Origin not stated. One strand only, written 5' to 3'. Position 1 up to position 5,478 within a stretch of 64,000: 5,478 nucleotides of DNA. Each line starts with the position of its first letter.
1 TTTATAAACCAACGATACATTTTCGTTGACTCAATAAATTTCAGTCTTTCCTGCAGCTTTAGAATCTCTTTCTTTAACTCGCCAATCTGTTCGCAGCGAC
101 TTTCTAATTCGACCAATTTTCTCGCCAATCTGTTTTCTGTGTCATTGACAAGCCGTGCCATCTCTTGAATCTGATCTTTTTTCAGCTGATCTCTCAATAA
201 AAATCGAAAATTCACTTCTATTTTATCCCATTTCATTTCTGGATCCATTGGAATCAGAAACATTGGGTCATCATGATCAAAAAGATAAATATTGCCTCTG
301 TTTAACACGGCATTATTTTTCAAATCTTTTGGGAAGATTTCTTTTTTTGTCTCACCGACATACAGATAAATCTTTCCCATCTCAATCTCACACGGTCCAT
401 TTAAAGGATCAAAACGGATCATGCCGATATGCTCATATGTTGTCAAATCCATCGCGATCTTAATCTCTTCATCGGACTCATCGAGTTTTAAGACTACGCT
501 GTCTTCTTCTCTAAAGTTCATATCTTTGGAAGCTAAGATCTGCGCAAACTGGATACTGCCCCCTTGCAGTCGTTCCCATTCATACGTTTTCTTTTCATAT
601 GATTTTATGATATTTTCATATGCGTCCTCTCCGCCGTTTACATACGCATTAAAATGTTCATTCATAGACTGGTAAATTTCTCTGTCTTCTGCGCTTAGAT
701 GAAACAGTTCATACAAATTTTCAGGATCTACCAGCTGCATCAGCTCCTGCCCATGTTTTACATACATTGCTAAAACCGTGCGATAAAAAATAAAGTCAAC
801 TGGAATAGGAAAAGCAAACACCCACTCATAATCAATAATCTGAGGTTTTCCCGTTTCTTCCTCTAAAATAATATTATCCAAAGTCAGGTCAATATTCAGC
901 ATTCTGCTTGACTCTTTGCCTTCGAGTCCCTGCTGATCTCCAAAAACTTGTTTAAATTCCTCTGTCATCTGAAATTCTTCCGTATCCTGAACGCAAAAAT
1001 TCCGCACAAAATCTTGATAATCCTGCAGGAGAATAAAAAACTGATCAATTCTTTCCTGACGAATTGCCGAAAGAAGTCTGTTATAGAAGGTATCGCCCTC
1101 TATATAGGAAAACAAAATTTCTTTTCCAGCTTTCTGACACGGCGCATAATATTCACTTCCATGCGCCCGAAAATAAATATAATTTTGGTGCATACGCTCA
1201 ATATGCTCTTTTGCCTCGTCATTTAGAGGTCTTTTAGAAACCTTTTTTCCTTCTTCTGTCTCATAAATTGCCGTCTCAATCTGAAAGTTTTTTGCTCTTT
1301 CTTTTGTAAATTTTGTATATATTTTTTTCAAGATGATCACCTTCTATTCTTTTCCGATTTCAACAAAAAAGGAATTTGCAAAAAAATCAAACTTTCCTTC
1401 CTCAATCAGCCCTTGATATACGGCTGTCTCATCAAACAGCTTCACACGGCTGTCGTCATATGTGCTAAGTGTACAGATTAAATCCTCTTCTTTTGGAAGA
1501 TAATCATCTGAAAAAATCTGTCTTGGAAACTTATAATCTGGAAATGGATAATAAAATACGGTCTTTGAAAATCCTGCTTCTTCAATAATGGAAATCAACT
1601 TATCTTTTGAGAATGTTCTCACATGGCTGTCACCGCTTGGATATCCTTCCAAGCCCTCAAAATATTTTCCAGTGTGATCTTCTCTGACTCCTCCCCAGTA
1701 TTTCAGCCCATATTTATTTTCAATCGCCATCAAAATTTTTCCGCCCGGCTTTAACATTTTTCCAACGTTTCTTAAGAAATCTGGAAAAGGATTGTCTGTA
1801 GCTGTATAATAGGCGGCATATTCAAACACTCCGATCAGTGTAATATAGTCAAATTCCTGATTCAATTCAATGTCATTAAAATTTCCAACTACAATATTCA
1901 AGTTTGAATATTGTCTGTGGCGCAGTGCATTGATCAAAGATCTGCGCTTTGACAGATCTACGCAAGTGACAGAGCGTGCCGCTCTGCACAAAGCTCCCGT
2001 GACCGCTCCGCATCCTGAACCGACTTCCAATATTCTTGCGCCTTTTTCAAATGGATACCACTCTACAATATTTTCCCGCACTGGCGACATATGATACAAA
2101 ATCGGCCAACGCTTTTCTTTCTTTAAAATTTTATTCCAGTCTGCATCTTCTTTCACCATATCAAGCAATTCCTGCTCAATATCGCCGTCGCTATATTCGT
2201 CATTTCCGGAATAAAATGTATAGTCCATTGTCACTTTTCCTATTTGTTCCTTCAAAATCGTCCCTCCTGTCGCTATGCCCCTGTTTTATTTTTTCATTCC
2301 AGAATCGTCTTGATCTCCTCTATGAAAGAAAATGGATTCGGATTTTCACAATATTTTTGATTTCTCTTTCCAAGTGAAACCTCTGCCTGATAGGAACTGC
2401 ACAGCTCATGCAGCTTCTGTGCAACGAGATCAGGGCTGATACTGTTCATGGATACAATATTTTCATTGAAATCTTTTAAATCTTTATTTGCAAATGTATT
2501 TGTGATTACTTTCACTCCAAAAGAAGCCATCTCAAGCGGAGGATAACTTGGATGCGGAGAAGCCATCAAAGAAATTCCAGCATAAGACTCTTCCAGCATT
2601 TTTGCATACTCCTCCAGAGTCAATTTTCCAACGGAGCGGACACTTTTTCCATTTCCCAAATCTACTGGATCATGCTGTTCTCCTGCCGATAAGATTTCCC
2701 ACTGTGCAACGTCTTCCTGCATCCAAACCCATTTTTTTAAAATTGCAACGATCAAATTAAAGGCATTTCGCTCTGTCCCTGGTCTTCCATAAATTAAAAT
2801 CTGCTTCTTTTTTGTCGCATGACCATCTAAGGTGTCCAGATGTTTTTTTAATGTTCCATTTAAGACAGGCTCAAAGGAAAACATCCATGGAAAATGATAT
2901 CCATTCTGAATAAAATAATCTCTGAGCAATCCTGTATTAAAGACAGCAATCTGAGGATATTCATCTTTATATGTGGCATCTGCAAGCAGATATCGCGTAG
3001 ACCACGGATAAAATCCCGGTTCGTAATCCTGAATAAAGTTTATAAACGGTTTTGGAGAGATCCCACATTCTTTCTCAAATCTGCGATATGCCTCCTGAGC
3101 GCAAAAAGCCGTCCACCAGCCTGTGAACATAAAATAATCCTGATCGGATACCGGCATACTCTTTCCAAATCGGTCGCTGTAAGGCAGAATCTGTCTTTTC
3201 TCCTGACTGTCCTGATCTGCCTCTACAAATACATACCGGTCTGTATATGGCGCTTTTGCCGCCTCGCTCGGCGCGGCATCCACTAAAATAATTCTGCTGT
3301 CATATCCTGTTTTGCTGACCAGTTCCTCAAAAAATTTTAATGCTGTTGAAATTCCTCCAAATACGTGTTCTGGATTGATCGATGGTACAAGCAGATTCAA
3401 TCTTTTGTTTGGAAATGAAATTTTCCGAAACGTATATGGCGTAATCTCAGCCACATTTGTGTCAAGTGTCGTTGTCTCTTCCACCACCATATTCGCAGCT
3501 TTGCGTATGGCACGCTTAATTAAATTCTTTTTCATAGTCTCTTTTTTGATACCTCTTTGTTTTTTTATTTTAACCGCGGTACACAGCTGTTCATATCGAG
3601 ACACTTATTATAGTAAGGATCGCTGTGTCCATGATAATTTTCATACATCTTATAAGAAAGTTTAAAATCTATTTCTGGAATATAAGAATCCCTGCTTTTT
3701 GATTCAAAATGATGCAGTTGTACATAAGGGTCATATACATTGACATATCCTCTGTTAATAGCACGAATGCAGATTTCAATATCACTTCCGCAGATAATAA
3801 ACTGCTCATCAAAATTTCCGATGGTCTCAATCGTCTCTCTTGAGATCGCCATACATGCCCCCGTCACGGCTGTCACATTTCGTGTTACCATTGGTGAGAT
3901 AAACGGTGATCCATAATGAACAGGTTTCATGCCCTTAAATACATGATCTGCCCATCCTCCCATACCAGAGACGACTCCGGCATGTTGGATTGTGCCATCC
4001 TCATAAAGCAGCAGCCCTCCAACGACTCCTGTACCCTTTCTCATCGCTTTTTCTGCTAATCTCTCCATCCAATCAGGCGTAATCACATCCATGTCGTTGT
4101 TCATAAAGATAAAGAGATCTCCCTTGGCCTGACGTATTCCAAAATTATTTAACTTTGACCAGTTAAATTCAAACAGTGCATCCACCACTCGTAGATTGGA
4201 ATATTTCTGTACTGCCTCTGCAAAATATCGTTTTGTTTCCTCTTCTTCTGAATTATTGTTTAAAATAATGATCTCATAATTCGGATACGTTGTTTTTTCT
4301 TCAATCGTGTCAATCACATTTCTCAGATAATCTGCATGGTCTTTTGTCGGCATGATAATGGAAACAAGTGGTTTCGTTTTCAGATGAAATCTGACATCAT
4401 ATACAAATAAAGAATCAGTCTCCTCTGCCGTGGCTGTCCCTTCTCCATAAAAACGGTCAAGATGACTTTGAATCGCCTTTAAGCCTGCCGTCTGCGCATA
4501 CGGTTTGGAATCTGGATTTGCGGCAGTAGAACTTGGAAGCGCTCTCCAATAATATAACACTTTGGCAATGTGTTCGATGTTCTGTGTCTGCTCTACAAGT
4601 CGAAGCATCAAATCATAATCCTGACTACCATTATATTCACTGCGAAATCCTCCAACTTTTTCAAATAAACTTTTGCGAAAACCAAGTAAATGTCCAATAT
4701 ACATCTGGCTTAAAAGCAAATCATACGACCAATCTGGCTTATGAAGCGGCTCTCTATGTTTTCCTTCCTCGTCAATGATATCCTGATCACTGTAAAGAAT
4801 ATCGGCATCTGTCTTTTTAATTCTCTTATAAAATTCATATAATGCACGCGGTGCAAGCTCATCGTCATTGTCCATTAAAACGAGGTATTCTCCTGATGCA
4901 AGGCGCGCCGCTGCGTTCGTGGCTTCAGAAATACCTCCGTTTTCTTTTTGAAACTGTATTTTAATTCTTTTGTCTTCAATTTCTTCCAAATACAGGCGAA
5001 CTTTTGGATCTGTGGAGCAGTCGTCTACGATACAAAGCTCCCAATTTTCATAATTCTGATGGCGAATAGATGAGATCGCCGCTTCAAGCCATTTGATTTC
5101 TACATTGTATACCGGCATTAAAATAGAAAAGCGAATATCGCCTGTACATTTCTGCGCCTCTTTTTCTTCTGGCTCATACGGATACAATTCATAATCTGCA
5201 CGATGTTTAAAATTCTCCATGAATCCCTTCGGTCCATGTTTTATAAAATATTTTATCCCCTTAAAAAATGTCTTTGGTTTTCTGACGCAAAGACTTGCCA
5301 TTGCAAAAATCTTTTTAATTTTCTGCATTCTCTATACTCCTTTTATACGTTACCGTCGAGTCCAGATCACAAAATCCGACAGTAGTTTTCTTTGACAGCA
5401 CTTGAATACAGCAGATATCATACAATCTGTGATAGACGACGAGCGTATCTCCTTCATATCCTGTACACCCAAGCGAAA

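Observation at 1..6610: Split WbdD-like chain terminator (methyltransferase gene plus an unlisted kinase/coiled-coil gene) paired with a Wzt that carries a C-terminal binding domain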

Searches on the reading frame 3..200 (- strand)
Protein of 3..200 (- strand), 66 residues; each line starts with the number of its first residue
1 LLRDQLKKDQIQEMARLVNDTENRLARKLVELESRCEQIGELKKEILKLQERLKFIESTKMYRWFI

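Call 48: search_protein_families(library=pfam, proteins=[window:3-200:-], max_evalue=10)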
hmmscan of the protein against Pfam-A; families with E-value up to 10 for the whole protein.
window:3-200:- (66 aa): 8 families
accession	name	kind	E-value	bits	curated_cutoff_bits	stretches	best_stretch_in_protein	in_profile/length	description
PF05266.19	DUF724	-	0.029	14.7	38.4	1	8-61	101-154/188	Protein of unknown function (DUF724)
PF13747.11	DUF4164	-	0.038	14.9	27.2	1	5-47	31-73/89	Domain of unknown function (DUF4164)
PF06657.18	Cep57_MT_bd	-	0.053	14.4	31.3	1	9-44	36-76/77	Centrosome microtubule-binding domain of Cep57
PF04799.18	Fzo_mitofusin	-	0.1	12.5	27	1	11-58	103-150/161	fzo-like conserved region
PF20648.2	DUF6809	-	0.11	13.8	27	1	7-58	22-74/85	Family of unknown function (DUF6809)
PF05929.16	Phage_GPO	-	0.13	12.3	33.6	1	9-63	200-254/268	Phage capsid scaffolding protein (GPO) serine peptidase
PF24611.2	Spectrin_Anc-1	-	0.17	12.6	33.2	1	7-57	23-73/115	Nuclear anchorage protein 1, spectrin-like repeat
PF18210.6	Knl1_RWD_C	-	0.46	11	27.8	1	8-60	3-57/151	Knl1 RWD C-terminal domain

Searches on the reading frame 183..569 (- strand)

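Call 48: search_protein_families(library=pfam, proteins=[window:183-569:-], max_evalue=10)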
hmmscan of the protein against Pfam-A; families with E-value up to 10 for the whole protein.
window:183-569:- (129 aa): 1 family
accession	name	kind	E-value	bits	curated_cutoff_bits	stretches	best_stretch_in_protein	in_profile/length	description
PF02761.20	Cbl_N2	-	0.11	13.6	22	1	19-54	27-64/84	CBL proto-oncogene N-terminus, EF hand-like domain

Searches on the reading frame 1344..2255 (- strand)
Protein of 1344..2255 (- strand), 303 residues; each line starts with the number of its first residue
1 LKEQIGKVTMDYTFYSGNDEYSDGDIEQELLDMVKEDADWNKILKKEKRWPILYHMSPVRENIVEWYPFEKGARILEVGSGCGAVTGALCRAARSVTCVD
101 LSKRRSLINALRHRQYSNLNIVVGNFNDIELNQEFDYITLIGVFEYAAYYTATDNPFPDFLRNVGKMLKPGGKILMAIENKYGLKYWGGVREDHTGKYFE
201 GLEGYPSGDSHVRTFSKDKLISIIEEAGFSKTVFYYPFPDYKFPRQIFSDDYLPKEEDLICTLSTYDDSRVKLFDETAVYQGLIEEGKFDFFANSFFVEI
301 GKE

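Call 3: search_protein_families(library=pfam, proteins=[window:1344-2255:-], max_evalue=0.01)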
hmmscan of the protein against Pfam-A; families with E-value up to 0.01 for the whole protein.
window:1344-2255:- (303 aa): 11 families
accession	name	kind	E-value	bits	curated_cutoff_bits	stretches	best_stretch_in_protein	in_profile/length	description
PF08242.18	Methyltransf_12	-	1.9e-12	48.2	30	1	76-174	1-98/98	Methyltransferase domain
PF13489.12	Methyltransf_23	-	4.1e-11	43.3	27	1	69-230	20-160/164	Methyltransferase domain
PF08241.18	Methyltransf_11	-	1.6e-10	41.9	21.2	1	76-175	1-94/95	Methyltransferase domain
PF13649.12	Methyltransf_25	-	5.3e-10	40.3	27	1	75-172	1-97/97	Methyltransferase domain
PF13847.12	Methyltransf_31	-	1.5e-07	31.6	27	1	70-180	2-113/145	Methyltransferase domain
PF05401.17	NodS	-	6.2e-07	29.9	24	1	73-188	45-156/201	Nodulation protein S (NodS)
PF00398.26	RrnaAD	-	4.6e-05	23.1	24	1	62-133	21-92/263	Ribosomal RNA adenine dimethylase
PF02353.26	CMAS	-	6.1e-05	22.9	27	1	68-176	59-164/273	Mycolic acid cyclopropane synthetase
PF01135.25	PCMT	-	0.00022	21.5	20.3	1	63-125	65-132/210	Protein-L-isoaspartate(D-aspartate) O-methyltransferase (PCMT)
PF03848.20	TehB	-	0.0025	17.7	20.4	1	44-175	3-131/193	Tellurite resistance protein TehB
PF00891.24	Methyltransf_2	-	0.0085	15.9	22.3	0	60-176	51-164/210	O-methyltransferase domain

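Call 9: search_solved_structures(query=window:1347-2255:-, max_evalue=0.01, show_alignments=1)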
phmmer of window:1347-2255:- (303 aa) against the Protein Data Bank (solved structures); distinct sequences matched with E-value up to 0.01: 10.
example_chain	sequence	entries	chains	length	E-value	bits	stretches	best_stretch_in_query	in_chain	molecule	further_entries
6mro_A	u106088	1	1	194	3e-08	36.3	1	40-177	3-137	methyl transferase from Methanosarcina acetivorans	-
8rdl_A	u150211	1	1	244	3.1e-07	33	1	71-176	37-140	ToxA protein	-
8gdu_A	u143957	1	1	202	1.3e-06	31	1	40-177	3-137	Methyltransferase domain-containing protein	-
7wzg_A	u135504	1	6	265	6.3e-06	28.7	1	71-177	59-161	Cypemycin N-terminal methyltransferase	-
3d2l_A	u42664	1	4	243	0.00013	24.3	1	68-185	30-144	SAM-dependent methyltransferase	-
2p7h_A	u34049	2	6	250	0.0012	21.2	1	66-180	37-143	Hypothetical protein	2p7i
3ofj_A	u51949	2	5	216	0.0026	20.1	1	75-191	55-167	Nodulation protein S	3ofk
5wp5_A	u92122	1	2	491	0.0035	19.7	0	62-174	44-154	Phosphomethylethanolamine N-methyltransferase 2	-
9ri2_A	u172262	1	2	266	0.004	19.5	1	74-205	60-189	Methyltransferase, putative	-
3hnr_A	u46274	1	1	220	0.0067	18.8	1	62-177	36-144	probable methyltransferase BT9727_4108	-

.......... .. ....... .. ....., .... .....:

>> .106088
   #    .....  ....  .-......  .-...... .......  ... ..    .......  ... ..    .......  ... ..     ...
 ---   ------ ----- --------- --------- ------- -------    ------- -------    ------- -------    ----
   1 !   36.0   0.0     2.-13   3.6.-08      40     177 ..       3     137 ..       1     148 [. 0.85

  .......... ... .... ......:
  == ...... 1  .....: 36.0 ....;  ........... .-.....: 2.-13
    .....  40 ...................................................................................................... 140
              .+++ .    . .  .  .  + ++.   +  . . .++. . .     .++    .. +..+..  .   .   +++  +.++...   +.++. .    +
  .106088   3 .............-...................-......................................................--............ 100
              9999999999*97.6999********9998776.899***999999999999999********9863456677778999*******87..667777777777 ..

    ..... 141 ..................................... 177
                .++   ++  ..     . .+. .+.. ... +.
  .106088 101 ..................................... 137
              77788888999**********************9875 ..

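Call 10: search_protein_families(library=ncbifam, proteins=[window:1347-2255:-], max_evalue=0.01)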
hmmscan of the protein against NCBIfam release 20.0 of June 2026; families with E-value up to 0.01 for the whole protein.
window:1347-2255:- (303 aa): 29 families (the best 25 are shown)
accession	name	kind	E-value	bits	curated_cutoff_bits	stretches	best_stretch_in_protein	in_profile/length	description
TIGR01983.1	UbiG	equivalog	2.4e-09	36.8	102.95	1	71-183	49-158/228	bifunctional 2-polyprenyl-6-hydroxyphenol methylase/3-demethylubiquinol 3-O-methyltransferase UbiG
TIGR00755.1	ksgA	equivalog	2.2e-08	33.7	171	1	58-136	16-94/256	16S rRNA (adenine(1518)-N(6)/adenine(1519)-N(6))-dimethyltransferase RsmA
NF045825.1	FAmtase_mtf2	equivalog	2.1e-07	30.4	400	1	71-177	58-159/248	fatty-acid O-methyltransferase Mtf2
NF041820.1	daptide_MTase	equivalog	2.5e-07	30.4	175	1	73-180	38-146/243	daptide-type RiPP biosynthesis methyltransferase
NF041650.1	nod_mtase_NodS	equivalog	2.6e-07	30.5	300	1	74-190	41-153/190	nodulation methyltransferase NodS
NF043040.1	corrin_prot_MT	hypoth_equivalog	2.8e-07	30.2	180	1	55-179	26-150/216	corrinoid protein-associated methyltransferase CpaM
NF000499.2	Erm23S_rRNA_broad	equivalog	1.7e-06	27.6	212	1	61-133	13-85/244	23S ribosomal RNA methyltransferase Erm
NF053839.1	CPFASynBruc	equivalog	1.8e-06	27.2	600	1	69-176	172-276/410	cyclopropane fatty acid synthase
TIGR02469.1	CbiT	equivalog_domain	1.1e-05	25.6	78.3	1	68-142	16-96/124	precorrin-6Y C5,15-methyltransferase (decarboxylating) subunit CbiT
NF008992.0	PRK12335.1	equivalog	1.5e-05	24.3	303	1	50-173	101-220/289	SAM-dependent methyltransferase TehB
TIGR02021.1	BchM-ChlM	equivalog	1.9e-05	24.2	158.9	1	58-154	39-135/218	magnesium protoporphyrin IX methyltransferase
NF045823.1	PthPhpthDimycoMt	equivalog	2.4e-05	23.6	300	1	71-177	66-167/256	phthiotriol/phenolphthiotriol dimycocerosates methyltransferase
NF008686.0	PRK11705.1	equivalog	5e-05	22.5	400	1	68-176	164-265/383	cyclopropane fatty acyl phospholipid synthase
NF042938.1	Erm55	exception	0.0001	21.4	525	1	62-134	24-93/270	23S rRNA (adenine(2058)-N(6))-methyltransferase Erm(55)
NF011530.0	PRK14968.1-4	equivalog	0.00014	21.3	243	1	70-183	38-162/202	putative methyltransferase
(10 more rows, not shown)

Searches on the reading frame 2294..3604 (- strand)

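Call 3: search_protein_families(library=pfam, proteins=[window:2294-3604:-], max_evalue=0.01)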
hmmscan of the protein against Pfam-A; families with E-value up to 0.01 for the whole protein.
window:2294-3604:- (436 aa): 2 families
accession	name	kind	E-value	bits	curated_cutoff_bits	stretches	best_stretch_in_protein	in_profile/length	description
PF21374.3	WsaF_N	-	6.9e-66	221.6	27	1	68-224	1-155/156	WsaF, N-terminal domain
PF22772.2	WsaF_C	-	5.1e-52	175.7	27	1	267-398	1-132/133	WsaF, C-terminal domain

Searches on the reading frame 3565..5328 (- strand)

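Call 3: search_protein_families(library=pfam, proteins=[window:3565-5328:-], max_evalue=0.01)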
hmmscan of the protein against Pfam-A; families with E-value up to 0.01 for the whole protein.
window:3565-5328:- (587 aa): 6 families
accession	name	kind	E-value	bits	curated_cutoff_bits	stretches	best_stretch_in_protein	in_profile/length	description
PF00535.33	Glycos_transf_2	-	5.2e-54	183.1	23.3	2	68-225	1-167/168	Glycosyl transferase family 2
PF10111.15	Glyco_tranf_2_2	-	6e-20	72.3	27.3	2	68-260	1-215/276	Glycosyltransferase like family 2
PF13641.12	Glyco_tranf_2_3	-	1.6e-16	61.4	27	1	322-545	3-216/230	Glycosyltransferase like family 2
PF13632.12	Glyco_trans_2_3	-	3.9e-10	40.3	27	2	149-257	2-119/198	Glycosyl transferase family group 2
PF02709.20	Glyco_transf_7C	-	3.1e-06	27.2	23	0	208-255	17-66/78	N-terminal domain of galactosyltransferase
PF13506.12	Glyco_transf_21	-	8.1e-05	22.6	21.7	0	392-506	18-120/174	Glycosyl transferase family 21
